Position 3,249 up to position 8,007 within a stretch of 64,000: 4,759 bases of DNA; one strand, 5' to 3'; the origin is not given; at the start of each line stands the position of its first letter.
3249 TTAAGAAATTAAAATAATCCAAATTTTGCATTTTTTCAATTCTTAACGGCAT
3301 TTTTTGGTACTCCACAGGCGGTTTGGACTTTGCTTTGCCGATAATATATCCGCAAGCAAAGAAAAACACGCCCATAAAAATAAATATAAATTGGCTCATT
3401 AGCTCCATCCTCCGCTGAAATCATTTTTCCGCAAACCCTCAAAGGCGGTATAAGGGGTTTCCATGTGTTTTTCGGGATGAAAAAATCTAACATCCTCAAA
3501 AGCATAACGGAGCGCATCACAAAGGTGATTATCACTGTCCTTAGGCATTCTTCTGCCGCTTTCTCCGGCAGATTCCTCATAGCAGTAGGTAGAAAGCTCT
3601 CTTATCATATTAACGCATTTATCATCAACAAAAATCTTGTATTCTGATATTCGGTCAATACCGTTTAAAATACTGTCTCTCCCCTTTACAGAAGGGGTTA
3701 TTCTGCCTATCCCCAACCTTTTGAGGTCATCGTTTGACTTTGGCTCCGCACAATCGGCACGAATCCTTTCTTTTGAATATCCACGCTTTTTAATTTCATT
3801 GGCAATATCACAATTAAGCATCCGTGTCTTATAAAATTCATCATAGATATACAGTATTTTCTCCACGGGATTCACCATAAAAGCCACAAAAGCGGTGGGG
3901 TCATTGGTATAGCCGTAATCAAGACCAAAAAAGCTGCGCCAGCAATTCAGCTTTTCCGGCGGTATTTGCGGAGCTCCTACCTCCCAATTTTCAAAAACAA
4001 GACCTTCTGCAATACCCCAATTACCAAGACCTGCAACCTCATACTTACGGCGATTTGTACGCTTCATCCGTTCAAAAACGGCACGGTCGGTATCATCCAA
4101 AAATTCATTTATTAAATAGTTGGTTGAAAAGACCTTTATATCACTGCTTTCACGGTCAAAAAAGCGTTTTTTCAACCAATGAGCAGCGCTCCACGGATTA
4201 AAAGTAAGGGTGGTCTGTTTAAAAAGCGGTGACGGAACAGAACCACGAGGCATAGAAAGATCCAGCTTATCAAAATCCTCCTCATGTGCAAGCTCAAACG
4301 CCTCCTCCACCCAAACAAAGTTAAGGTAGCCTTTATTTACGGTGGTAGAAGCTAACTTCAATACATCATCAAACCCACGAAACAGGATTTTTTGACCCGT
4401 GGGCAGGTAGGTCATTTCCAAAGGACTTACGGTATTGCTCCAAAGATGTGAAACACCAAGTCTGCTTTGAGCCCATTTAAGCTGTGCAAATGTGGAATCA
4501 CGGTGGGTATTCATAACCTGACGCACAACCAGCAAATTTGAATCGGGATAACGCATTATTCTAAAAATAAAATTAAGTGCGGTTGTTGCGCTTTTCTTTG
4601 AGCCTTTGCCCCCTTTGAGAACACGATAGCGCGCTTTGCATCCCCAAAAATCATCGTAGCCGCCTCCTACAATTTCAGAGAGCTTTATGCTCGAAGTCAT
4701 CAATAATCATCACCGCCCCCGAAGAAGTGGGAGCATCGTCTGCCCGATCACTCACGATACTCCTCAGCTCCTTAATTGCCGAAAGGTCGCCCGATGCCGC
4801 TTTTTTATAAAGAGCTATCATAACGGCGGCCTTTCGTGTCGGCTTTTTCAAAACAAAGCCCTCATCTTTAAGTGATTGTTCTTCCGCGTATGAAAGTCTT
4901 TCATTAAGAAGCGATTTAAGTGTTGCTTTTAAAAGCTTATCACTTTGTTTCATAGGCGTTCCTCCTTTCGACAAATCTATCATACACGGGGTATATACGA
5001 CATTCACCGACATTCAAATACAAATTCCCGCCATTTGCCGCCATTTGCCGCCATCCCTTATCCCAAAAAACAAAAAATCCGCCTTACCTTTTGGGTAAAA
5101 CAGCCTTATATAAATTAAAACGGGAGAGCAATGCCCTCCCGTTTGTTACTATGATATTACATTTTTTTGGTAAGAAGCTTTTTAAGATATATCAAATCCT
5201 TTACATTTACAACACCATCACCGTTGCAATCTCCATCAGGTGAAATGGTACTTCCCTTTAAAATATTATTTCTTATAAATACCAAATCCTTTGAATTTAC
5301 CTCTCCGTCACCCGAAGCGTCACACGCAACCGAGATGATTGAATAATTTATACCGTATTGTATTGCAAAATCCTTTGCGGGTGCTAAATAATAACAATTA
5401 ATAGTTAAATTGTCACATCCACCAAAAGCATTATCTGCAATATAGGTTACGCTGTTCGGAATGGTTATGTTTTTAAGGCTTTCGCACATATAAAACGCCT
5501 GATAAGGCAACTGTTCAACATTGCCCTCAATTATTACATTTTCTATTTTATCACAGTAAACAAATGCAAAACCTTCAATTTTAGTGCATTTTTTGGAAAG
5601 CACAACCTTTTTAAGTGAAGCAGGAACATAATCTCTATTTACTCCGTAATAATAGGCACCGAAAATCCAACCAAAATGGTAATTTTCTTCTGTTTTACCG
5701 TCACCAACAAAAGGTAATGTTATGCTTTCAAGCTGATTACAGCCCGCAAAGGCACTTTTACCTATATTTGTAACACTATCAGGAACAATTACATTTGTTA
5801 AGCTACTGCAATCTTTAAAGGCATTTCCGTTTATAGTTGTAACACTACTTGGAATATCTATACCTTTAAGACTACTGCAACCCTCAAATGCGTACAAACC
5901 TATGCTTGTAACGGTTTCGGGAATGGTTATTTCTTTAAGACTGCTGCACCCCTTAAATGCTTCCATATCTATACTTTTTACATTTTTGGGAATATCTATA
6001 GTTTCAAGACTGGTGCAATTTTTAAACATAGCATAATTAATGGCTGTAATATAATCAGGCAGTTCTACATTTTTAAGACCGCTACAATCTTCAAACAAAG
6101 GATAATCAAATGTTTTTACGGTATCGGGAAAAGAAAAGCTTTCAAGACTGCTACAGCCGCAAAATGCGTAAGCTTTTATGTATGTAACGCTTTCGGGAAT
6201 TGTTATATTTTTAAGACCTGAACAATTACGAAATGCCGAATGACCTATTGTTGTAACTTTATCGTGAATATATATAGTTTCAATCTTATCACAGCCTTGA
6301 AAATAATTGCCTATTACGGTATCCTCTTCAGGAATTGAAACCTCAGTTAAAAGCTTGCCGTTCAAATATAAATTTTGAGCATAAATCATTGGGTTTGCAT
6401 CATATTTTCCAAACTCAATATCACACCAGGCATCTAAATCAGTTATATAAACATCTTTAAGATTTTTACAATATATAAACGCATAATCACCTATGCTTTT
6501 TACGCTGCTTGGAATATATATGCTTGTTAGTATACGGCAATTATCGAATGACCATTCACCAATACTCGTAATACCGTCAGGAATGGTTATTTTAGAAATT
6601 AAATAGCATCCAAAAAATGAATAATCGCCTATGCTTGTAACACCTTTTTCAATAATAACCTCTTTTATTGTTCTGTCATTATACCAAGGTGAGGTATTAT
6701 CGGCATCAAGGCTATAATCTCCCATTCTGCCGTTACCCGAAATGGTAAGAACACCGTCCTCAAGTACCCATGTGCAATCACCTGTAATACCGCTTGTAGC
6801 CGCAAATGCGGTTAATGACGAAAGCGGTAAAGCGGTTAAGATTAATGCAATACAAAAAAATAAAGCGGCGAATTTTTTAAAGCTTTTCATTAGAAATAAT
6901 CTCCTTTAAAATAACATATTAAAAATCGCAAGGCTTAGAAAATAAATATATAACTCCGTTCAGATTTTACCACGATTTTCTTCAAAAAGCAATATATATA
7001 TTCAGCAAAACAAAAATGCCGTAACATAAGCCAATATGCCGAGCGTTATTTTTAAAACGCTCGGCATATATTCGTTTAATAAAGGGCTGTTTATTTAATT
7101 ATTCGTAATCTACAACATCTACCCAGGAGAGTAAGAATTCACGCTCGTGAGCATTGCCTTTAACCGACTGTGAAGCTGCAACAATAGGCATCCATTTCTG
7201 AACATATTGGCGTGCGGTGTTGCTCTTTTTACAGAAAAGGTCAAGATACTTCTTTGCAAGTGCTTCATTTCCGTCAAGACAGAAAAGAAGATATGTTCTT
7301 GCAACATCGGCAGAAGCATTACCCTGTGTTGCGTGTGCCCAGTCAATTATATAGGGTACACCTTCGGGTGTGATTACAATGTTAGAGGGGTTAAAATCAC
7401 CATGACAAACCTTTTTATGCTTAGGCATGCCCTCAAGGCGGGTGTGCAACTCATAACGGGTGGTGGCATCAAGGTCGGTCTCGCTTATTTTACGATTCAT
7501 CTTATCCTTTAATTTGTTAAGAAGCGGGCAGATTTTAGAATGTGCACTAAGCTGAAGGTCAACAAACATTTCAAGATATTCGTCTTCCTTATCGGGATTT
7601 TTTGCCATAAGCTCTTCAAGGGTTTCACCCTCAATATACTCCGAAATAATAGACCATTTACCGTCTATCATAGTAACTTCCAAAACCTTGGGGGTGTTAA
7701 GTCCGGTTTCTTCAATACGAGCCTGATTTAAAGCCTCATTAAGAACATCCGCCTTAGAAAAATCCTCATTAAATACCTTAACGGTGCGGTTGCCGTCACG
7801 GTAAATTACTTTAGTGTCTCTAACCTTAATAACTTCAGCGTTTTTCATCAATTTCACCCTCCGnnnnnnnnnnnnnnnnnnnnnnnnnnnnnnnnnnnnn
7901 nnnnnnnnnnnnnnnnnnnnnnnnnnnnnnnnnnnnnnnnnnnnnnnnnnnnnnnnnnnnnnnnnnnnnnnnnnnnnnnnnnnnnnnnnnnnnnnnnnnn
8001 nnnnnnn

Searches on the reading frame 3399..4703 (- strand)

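Call 45: search_protein_families(library=pfam, proteins=[window:3399-4703:-], max_evalue=0.0001)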
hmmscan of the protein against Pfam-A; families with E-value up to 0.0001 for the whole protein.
window:3399-4703:- (434 aa): 2 families
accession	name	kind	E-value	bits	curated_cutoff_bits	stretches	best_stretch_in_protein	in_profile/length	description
PF04466.19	Terminase_3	-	8e-49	166.4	23.2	1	24-227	2-200/201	Phage terminase large subunit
PF17288.8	Terminase_3C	-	1e-25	91.4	26.7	1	262-404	1-155/155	Terminase RNAseH like domain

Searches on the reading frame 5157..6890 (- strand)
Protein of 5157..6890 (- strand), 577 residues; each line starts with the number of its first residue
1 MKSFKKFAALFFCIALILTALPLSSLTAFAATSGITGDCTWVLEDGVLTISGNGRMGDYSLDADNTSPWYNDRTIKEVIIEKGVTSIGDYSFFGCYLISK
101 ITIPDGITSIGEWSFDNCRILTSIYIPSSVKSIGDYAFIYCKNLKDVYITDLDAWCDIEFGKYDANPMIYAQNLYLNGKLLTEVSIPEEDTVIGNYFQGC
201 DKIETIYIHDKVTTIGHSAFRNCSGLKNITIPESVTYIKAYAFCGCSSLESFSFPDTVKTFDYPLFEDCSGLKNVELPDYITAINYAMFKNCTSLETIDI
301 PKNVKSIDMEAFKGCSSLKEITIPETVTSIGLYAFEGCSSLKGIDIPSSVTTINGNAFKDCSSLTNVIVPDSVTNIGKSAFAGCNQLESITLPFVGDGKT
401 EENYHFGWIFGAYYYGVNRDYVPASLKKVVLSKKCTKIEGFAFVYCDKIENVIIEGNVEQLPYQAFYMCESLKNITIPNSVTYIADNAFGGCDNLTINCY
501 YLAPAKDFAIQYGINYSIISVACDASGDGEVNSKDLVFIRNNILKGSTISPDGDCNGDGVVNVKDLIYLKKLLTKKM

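Call 45: search_protein_families(library=pfam, proteins=[window:5157-6890:-], max_evalue=0.0001)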
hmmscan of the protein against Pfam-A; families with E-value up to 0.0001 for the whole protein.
window:5157-6890:- (577 aa): 4 families
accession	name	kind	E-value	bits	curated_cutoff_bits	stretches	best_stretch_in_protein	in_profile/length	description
PF13306.12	LRR_5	-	4.3e-102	337.4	27.7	4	282-393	1-109/127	BspA type Leucine rich repeat region (6 copies)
PF13855.12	LRR_8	-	3.4e-16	59.2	27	0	280-323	12-56/61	Leucine rich repeat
PF00404.24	Dockerin_1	-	1.2e-06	29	22.9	0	553-574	2-23/57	Dockerin type I domain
PF23952.1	LRR_EndoS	-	2.2e-05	25.1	27.9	0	292-367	35-111/116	Endo-beta-N-acetylglucosaminidase EndoS LRR domain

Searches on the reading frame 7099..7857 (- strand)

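Call 45: search_protein_families(library=pfam, proteins=[window:7099-7857:-], max_evalue=0.0001)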
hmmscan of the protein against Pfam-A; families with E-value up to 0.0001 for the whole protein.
window:7099-7857:- (252 aa): 3 families
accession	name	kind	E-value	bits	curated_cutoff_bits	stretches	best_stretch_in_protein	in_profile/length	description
PF01636.29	APH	-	2.2e-14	54.2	23.2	1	22-212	21-231/239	Phosphotransferase enzyme family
PF19974.5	TCAD9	-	1.3e-07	31.6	40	1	138-187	289-336/429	Ternary complex associated domain 9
PF01163.29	RIO1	-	5e-07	30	22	0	132-178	108-153/187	RIO domain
